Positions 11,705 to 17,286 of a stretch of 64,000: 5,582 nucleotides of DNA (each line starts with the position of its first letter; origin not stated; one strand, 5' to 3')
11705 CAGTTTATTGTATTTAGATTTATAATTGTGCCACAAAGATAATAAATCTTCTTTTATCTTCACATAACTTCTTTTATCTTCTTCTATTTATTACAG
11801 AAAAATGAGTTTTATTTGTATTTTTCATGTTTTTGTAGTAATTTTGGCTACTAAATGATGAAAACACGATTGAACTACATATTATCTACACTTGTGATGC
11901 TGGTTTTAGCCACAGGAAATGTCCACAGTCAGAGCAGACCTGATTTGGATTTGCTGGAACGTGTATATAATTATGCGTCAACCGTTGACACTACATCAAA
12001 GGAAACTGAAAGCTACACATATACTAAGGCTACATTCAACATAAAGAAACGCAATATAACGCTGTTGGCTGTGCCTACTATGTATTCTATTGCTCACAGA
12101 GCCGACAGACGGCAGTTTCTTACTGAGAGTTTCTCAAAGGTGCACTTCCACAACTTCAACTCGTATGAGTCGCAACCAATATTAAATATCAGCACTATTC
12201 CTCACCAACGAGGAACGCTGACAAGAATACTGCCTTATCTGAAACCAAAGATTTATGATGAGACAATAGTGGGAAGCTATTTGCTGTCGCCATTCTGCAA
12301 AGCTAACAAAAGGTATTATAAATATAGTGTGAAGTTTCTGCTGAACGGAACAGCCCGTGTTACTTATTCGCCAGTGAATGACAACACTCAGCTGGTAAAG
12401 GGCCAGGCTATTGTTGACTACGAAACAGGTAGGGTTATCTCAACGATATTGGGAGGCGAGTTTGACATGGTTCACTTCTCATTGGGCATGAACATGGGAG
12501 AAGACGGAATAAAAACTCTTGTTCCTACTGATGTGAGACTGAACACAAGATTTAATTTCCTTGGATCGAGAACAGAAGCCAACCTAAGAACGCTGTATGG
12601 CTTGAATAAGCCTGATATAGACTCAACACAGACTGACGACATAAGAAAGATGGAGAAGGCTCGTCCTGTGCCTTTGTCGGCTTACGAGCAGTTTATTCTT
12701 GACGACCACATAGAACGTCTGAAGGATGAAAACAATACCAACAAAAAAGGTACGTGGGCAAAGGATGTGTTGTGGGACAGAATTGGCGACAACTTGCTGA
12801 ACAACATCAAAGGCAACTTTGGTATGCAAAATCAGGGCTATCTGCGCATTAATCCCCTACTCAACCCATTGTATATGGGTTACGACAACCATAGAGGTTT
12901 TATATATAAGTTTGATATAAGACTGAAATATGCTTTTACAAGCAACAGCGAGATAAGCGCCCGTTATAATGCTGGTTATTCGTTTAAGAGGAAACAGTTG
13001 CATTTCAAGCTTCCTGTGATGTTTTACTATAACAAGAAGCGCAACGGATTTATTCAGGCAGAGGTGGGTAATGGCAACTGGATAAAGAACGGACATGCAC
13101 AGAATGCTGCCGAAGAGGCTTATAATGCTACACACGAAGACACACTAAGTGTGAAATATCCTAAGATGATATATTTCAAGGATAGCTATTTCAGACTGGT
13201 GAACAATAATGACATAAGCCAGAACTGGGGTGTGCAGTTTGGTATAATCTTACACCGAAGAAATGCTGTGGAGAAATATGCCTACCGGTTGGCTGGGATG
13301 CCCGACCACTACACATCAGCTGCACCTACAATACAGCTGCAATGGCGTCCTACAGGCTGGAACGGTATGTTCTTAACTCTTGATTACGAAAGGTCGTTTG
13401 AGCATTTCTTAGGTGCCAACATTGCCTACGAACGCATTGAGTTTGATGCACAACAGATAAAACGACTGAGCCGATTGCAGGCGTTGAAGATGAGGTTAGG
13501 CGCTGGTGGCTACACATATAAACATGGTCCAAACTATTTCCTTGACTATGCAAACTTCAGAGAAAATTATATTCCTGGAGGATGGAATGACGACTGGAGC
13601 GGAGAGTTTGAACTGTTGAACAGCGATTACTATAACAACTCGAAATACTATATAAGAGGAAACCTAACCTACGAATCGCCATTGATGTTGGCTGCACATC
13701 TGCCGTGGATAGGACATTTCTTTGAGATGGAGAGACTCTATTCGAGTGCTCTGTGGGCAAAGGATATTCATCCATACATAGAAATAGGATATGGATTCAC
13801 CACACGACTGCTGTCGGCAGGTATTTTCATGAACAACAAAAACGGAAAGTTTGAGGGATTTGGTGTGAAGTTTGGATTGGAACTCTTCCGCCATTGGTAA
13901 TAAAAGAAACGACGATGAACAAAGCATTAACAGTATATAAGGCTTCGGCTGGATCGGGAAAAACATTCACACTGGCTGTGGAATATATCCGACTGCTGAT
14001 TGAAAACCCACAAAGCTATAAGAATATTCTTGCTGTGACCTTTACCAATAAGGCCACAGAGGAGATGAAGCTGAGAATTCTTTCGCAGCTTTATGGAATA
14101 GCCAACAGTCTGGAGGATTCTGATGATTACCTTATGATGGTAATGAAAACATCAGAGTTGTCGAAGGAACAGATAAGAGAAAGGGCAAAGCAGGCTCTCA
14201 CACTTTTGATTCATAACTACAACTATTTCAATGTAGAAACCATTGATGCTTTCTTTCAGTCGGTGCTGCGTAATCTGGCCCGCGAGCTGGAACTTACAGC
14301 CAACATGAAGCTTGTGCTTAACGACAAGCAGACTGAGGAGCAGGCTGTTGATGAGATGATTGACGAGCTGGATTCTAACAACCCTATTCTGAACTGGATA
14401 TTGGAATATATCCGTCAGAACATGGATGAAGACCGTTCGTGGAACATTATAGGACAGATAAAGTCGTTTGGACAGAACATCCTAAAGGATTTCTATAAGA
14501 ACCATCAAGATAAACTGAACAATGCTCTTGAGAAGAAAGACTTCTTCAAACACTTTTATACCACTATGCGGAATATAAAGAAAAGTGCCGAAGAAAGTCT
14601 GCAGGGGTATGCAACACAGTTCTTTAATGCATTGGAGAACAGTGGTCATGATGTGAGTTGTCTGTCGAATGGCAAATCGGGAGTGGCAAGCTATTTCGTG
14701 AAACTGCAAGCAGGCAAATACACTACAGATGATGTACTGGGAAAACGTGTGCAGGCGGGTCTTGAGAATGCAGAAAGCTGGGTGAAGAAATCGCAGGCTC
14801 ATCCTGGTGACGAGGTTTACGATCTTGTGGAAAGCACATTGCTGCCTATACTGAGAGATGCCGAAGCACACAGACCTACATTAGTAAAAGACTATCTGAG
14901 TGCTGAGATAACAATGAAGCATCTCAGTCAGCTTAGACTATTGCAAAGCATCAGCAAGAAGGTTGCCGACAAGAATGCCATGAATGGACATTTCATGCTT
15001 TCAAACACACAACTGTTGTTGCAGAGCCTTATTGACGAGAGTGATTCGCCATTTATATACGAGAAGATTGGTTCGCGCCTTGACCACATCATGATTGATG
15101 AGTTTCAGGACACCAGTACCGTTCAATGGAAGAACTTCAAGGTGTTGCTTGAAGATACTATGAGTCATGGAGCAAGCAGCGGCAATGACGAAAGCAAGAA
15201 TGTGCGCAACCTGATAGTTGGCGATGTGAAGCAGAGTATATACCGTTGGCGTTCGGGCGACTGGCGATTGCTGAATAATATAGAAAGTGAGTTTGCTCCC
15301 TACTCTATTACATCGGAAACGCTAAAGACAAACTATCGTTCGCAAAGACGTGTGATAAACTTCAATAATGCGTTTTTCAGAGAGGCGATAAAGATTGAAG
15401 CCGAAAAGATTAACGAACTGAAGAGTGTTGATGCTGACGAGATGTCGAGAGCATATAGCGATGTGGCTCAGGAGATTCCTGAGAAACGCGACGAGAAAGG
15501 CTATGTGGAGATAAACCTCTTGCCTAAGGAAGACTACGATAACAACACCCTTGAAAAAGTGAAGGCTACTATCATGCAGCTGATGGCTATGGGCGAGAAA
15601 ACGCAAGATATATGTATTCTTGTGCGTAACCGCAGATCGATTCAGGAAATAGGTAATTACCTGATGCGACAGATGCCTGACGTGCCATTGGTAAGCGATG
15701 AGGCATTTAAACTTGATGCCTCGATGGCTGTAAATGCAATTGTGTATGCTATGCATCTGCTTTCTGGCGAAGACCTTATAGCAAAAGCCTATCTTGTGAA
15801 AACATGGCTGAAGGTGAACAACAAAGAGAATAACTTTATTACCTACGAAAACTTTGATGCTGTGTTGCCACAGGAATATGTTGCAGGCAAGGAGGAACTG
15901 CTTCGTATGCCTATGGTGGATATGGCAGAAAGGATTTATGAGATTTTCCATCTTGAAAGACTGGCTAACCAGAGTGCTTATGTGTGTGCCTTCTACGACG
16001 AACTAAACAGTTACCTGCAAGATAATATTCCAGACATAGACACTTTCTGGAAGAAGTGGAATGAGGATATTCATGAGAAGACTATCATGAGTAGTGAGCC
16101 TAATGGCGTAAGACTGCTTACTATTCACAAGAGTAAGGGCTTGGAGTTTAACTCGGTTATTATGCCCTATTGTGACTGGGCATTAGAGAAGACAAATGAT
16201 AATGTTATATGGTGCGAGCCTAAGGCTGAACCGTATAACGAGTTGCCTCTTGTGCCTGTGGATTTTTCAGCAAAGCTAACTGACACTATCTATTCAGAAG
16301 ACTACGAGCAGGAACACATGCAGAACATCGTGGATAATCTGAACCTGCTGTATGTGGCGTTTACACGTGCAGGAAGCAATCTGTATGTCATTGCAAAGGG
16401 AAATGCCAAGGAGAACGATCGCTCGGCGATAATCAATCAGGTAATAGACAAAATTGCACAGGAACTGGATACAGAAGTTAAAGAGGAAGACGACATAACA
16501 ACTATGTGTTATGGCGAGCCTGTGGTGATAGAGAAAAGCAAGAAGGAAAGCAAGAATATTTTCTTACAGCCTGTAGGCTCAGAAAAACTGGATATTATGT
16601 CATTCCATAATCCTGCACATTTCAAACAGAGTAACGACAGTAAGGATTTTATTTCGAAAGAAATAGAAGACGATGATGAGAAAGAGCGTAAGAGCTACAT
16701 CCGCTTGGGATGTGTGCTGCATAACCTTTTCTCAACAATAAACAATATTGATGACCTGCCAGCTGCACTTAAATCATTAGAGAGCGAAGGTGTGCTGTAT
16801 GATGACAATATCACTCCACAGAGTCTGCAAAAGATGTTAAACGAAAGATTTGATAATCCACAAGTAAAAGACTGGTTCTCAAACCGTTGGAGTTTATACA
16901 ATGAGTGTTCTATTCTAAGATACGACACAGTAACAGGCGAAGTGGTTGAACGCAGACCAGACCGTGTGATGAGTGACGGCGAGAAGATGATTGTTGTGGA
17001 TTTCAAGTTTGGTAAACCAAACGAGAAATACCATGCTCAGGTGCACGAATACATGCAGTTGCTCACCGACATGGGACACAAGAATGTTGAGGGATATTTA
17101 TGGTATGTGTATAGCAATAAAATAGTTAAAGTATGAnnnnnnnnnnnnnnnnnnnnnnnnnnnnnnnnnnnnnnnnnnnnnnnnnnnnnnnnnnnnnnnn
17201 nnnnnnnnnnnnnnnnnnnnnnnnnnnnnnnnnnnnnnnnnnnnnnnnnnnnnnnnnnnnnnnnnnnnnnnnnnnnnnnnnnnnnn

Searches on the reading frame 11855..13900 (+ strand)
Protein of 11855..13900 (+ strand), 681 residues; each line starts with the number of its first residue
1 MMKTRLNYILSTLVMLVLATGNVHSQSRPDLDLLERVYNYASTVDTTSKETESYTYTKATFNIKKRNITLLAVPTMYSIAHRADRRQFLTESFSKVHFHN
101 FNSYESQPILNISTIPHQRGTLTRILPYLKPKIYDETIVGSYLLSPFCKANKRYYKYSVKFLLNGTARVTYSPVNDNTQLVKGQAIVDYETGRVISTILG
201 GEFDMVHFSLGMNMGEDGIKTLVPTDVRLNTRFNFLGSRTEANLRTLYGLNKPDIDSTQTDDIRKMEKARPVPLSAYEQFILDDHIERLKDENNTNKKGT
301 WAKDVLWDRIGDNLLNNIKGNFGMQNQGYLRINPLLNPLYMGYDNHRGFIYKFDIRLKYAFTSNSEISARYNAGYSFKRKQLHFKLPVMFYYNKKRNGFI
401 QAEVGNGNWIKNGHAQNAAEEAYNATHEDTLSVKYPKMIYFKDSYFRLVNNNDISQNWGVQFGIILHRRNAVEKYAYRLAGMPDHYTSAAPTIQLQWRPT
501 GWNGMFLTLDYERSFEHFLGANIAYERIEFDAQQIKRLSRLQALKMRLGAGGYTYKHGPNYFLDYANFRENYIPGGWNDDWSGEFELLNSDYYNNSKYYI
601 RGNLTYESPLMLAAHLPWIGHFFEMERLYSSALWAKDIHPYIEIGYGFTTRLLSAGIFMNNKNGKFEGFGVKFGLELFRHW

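Call 64: search_protein_families(library=pfam, proteins=[window:11855-13900:+], max_evalue=0.00001)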
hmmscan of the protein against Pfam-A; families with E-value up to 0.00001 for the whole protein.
window:11855-13900:+ (681 aa): 1 family
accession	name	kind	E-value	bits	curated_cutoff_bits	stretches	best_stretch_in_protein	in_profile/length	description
PF18939.6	DUF5686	-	2.5e-54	185.2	39.2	2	41-491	9-483/669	Family of unknown function (DUF5686)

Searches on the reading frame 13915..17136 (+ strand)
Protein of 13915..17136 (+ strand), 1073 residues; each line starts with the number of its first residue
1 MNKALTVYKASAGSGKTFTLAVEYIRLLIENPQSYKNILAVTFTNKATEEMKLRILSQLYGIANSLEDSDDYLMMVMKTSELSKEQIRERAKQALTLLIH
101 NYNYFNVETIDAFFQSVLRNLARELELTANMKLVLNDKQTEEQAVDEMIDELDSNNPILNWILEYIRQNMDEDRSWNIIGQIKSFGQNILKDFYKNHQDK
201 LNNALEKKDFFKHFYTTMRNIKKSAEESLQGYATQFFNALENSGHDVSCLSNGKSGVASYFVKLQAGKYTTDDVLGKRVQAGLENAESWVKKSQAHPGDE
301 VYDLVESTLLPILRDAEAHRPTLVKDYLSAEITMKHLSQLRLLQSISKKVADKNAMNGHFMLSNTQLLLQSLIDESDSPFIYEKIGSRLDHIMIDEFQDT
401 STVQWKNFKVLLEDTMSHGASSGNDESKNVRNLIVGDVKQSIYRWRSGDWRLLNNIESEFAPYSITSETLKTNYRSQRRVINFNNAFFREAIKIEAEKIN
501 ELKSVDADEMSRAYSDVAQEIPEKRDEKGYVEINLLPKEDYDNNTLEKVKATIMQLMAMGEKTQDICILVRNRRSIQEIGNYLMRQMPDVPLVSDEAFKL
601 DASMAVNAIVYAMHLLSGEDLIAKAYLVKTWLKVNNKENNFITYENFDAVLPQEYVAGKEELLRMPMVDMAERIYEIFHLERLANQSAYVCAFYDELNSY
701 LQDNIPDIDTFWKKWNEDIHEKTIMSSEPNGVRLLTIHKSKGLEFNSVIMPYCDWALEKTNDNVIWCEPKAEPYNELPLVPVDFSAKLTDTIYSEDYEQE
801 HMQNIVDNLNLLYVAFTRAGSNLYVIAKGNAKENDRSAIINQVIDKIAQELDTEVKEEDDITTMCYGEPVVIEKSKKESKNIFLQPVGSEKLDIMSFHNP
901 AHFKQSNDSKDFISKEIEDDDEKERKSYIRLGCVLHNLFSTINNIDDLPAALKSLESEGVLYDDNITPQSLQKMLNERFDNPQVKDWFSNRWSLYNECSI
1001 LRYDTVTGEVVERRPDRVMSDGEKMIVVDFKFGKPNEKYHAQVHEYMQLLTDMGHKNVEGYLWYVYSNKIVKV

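Call 64: search_protein_families(library=pfam, proteins=[window:13915-17136:+], max_evalue=0.00001)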
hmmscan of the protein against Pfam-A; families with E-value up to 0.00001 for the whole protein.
window:13915-17136:+ (1073 aa): 5 families
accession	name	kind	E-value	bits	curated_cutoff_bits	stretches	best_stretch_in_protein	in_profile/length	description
PF00580.27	UvrD-helicase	-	3.9e-37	128.9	23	1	9-460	19-270/271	UvrD/REP helicase N-terminal domain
PF13361.12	UvrD_C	-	1.7e-19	70.9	25.6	2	725-827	281-347/350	UvrD-like helicase C-terminal domain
PF13245.12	AAA_19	-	5.6e-11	43.2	25.1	1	5-118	13-115/134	AAA domain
PF13538.12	UvrD_C_2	-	1.6e-08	34.7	27.4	0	732-752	2-24/52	UvrD-like helicase C-terminal domain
PF13087.12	AAA_12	-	8.9e-06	25.8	27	0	465-587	15-133/195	AAA domain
